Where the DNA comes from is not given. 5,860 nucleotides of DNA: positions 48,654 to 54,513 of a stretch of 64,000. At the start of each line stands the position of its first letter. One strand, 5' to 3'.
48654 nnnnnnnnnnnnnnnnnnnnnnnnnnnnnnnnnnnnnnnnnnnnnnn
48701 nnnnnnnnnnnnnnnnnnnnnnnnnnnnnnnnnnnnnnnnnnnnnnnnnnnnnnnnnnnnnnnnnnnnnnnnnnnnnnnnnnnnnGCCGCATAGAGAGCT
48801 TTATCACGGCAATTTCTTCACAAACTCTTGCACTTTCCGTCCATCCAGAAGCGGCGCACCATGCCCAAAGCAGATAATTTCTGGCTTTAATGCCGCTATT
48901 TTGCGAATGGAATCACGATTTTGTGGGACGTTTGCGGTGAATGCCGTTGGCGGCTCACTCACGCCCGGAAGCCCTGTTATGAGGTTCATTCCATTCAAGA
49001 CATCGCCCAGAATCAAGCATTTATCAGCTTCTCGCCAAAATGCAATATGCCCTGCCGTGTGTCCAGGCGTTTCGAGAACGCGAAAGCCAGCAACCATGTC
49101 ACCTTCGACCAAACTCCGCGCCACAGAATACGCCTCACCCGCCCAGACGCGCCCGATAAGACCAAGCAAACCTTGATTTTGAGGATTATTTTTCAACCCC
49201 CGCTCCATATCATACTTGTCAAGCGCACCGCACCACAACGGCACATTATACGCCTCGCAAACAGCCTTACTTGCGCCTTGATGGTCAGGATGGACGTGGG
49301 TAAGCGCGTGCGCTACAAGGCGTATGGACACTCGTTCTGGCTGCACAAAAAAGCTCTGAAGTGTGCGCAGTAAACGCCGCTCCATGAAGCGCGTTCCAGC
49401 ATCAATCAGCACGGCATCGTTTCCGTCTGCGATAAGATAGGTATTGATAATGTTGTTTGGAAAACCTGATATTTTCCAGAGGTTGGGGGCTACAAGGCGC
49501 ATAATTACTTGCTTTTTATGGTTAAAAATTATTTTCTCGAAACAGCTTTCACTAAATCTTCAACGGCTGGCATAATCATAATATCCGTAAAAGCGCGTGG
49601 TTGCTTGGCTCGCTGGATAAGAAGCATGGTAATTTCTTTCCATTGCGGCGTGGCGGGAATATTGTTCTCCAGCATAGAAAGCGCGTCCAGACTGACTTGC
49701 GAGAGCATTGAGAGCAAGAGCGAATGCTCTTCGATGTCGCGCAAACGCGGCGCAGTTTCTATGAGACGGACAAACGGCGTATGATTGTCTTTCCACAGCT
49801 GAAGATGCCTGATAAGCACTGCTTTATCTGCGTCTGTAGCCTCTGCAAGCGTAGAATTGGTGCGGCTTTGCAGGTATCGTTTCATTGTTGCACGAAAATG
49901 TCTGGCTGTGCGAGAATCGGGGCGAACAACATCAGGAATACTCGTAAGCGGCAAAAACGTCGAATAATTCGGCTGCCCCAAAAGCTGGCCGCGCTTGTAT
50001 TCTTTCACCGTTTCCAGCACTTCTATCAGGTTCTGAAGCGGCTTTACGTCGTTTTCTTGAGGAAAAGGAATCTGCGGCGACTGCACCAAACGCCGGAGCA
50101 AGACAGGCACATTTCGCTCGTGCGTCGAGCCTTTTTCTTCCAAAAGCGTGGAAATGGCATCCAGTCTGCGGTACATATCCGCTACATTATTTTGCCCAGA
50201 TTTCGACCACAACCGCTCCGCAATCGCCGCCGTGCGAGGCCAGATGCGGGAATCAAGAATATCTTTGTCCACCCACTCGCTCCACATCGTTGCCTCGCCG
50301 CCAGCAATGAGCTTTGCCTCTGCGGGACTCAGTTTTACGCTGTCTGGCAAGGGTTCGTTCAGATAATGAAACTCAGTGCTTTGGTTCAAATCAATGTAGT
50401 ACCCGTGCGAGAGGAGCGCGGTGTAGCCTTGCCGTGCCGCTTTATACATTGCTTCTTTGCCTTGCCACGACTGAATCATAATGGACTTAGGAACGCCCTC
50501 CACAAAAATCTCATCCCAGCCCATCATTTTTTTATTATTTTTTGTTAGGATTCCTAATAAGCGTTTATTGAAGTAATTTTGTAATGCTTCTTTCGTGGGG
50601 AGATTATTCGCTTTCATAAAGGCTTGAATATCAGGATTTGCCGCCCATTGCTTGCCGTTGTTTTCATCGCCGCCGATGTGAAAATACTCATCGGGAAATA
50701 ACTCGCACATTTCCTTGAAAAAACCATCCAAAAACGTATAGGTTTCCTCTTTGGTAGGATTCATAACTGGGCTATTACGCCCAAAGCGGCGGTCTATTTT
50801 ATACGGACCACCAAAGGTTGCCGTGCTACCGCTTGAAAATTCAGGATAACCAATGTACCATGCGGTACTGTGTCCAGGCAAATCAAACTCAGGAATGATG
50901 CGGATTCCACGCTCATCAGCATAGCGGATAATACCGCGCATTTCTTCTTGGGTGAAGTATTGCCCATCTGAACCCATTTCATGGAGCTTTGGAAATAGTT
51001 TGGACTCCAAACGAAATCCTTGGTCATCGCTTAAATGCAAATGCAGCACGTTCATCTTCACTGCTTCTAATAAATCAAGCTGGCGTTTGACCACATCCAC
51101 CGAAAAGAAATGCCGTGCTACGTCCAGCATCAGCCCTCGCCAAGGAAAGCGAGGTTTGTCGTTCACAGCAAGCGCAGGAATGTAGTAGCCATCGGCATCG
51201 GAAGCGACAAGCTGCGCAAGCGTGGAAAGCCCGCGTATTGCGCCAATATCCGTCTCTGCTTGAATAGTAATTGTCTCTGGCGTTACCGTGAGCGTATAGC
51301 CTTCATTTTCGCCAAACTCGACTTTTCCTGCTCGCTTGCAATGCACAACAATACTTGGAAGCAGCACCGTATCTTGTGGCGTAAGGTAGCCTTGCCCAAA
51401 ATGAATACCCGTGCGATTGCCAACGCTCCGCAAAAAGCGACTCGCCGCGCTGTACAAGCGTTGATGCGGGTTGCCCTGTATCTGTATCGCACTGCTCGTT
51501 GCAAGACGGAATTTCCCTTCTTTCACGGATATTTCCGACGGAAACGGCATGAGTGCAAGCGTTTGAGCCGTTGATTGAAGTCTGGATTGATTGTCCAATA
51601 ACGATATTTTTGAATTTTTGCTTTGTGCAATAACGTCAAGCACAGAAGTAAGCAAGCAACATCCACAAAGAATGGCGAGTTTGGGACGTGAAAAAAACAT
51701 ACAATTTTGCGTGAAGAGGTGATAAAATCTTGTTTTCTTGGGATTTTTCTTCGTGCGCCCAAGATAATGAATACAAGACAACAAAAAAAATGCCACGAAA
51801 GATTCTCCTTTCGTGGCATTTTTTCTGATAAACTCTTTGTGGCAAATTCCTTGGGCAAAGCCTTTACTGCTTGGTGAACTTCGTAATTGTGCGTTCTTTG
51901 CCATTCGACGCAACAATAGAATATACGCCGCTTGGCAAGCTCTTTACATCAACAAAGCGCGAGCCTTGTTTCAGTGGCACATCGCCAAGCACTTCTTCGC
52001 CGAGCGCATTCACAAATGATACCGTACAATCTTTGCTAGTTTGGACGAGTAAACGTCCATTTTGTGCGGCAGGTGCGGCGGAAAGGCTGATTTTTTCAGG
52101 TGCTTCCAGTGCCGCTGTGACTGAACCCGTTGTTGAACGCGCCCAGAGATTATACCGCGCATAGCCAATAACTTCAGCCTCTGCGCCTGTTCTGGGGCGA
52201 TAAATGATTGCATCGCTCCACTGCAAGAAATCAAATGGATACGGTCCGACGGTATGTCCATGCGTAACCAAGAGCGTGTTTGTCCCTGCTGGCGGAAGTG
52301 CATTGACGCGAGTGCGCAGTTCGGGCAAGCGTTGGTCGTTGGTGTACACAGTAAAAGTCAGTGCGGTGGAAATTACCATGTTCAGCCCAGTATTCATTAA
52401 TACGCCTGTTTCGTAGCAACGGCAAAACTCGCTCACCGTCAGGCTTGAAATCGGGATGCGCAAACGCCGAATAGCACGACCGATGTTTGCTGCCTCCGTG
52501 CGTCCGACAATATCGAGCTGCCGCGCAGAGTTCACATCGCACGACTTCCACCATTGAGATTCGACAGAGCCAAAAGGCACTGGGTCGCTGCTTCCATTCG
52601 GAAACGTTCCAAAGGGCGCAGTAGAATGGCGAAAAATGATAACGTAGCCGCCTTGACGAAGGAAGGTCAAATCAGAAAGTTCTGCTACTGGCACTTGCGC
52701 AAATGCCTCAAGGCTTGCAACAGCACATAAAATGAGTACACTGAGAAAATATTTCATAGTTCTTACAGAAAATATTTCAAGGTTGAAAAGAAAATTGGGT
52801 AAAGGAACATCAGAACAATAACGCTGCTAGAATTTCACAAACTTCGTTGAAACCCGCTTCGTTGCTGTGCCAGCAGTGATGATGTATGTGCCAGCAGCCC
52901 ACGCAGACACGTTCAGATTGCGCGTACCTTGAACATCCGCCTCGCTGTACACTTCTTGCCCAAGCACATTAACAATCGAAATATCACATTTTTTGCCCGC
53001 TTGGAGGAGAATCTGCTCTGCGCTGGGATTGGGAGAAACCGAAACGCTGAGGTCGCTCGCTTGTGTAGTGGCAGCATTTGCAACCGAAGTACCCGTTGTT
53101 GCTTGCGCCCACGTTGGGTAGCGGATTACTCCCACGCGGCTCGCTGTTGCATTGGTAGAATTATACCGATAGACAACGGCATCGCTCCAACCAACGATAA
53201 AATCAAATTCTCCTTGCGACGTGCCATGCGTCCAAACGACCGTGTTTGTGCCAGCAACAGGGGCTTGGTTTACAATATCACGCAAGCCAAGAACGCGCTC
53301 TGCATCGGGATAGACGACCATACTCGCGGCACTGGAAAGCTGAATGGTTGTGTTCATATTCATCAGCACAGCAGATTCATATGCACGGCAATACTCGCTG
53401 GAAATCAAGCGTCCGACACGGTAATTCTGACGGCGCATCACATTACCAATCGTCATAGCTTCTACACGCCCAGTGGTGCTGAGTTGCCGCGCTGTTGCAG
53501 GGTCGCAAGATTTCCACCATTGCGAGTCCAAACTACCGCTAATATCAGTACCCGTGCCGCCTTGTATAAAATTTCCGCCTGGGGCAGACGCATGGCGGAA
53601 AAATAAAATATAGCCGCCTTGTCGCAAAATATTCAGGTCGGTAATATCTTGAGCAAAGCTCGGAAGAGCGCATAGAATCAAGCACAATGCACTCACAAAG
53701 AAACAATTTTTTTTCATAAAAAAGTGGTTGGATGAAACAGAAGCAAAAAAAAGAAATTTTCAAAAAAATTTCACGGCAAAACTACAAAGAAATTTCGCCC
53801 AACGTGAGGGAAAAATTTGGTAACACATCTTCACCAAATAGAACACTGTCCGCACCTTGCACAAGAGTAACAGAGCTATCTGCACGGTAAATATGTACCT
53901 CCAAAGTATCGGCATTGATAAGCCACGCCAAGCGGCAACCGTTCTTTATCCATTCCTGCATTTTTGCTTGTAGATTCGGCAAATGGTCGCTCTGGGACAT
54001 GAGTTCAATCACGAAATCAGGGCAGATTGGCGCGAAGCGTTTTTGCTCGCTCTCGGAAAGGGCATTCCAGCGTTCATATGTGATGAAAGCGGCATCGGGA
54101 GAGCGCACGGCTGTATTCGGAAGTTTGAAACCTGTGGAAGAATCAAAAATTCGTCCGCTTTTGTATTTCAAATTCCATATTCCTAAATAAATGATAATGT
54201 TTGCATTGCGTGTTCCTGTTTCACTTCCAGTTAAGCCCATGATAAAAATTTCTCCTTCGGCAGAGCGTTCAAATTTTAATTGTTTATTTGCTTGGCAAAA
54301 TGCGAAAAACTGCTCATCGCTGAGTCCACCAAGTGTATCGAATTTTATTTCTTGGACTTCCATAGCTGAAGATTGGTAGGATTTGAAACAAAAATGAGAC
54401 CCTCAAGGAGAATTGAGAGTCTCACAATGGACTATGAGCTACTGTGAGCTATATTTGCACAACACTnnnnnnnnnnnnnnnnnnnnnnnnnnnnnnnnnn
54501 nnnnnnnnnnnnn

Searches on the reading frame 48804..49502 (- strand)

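Call 7: search_protein_families(library=pfam, proteins=[window:48804-49502:-], max_evalue=0.001)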
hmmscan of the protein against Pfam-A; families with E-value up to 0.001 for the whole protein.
window:48804-49502:- (232 aa): 2 families
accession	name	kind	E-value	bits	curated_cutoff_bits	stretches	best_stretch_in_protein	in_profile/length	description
PF00753.33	Lactamase_B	-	1.3e-25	90.9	22.7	1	18-214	5-196/196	Metallo-beta-lactamase superfamily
PF19583.5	ODP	-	4.8e-05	23.7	27.2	0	19-78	3-57/194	ODP family beta lactamase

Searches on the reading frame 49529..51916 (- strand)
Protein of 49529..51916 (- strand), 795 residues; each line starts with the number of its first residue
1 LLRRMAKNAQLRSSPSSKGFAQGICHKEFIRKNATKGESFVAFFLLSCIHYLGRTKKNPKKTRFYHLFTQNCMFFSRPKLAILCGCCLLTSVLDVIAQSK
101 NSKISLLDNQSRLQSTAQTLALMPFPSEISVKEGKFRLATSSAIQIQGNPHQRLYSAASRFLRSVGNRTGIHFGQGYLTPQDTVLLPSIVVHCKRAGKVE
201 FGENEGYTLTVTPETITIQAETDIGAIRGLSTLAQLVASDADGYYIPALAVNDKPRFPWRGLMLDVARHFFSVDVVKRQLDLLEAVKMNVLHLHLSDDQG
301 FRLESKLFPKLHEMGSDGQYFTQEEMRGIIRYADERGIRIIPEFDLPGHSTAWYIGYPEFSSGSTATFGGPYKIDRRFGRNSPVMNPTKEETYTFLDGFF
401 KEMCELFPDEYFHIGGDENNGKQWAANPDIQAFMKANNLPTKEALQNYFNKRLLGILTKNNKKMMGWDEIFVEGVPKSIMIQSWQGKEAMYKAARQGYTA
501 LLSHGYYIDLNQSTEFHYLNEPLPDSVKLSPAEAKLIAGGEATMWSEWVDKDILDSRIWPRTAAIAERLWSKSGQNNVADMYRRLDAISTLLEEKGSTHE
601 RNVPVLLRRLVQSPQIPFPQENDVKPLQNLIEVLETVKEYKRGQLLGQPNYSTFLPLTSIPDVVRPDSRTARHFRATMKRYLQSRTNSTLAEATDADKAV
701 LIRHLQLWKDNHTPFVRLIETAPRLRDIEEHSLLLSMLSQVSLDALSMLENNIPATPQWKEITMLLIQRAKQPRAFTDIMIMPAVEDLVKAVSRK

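Call 7: search_protein_families(library=pfam, proteins=[window:49529-51916:-], max_evalue=0.001)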
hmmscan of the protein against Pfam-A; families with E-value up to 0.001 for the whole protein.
window:49529-51916:- (795 aa): 3 families
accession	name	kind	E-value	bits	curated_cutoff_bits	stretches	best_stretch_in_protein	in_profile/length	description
PF00728.28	Glyco_hydro_20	-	5.1e-97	325.8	22.3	1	257-572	1-347/348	Glycosyl hydrolase family 20, catalytic domain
PF02838.20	Glyco_hydro_20b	-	6.2e-15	56.5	26.1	1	121-253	3-123/124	Glycosyl hydrolase family 20, domain 2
PF14845.11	Glycohydro_20b2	-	5.5e-10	40.5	27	1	122-236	1-130/130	beta-acetyl hexosaminidase like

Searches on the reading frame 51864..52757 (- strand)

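Call 7: search_protein_families(library=pfam, proteins=[window:51864-52757:-], max_evalue=0.001)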
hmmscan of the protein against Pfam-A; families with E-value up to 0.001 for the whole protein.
window:51864-52757:- (297 aa): 1 family
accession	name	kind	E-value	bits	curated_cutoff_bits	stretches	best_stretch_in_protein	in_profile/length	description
PF18962.6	Por_Secre_tail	-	0.00052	20.7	27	1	240-294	18-73/75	Secretion system C-terminal sorting domain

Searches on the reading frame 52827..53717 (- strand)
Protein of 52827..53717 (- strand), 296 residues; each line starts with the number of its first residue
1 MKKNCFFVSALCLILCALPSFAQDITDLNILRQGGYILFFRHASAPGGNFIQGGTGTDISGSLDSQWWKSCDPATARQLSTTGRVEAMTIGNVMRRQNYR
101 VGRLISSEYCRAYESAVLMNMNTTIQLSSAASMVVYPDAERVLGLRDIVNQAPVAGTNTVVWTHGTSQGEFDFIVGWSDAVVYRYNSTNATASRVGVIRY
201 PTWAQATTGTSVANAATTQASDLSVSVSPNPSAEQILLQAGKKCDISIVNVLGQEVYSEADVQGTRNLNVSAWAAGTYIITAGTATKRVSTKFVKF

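Call 7: search_protein_families(library=pfam, proteins=[window:52827-53717:-], max_evalue=0.001)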
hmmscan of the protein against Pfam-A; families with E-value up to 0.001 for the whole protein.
window:52827-53717:- (296 aa): 1 family
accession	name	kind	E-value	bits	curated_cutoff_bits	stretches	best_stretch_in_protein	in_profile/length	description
PF18962.6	Por_Secre_tail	-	1.6e-09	38.3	27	1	228-294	2-74/75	Secretion system C-terminal sorting domain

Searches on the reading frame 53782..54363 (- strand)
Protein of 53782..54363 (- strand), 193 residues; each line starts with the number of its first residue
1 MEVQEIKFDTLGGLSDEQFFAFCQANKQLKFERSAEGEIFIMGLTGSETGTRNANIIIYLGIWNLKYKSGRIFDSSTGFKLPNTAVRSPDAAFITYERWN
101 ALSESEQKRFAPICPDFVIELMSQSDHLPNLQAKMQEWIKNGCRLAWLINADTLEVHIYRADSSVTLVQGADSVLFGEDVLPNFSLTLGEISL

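Call 8: search_protein_families(library=pfam, proteins=[window:53782-54363:-], max_evalue=0.001)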
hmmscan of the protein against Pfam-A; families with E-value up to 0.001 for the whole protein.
window:53782-54363:- (193 aa): 1 family
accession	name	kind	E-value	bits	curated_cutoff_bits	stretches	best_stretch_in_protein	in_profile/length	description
PF05685.18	Uma2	-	8.9e-34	116.9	27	1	17-188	2-171/172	Putative restriction endonuclease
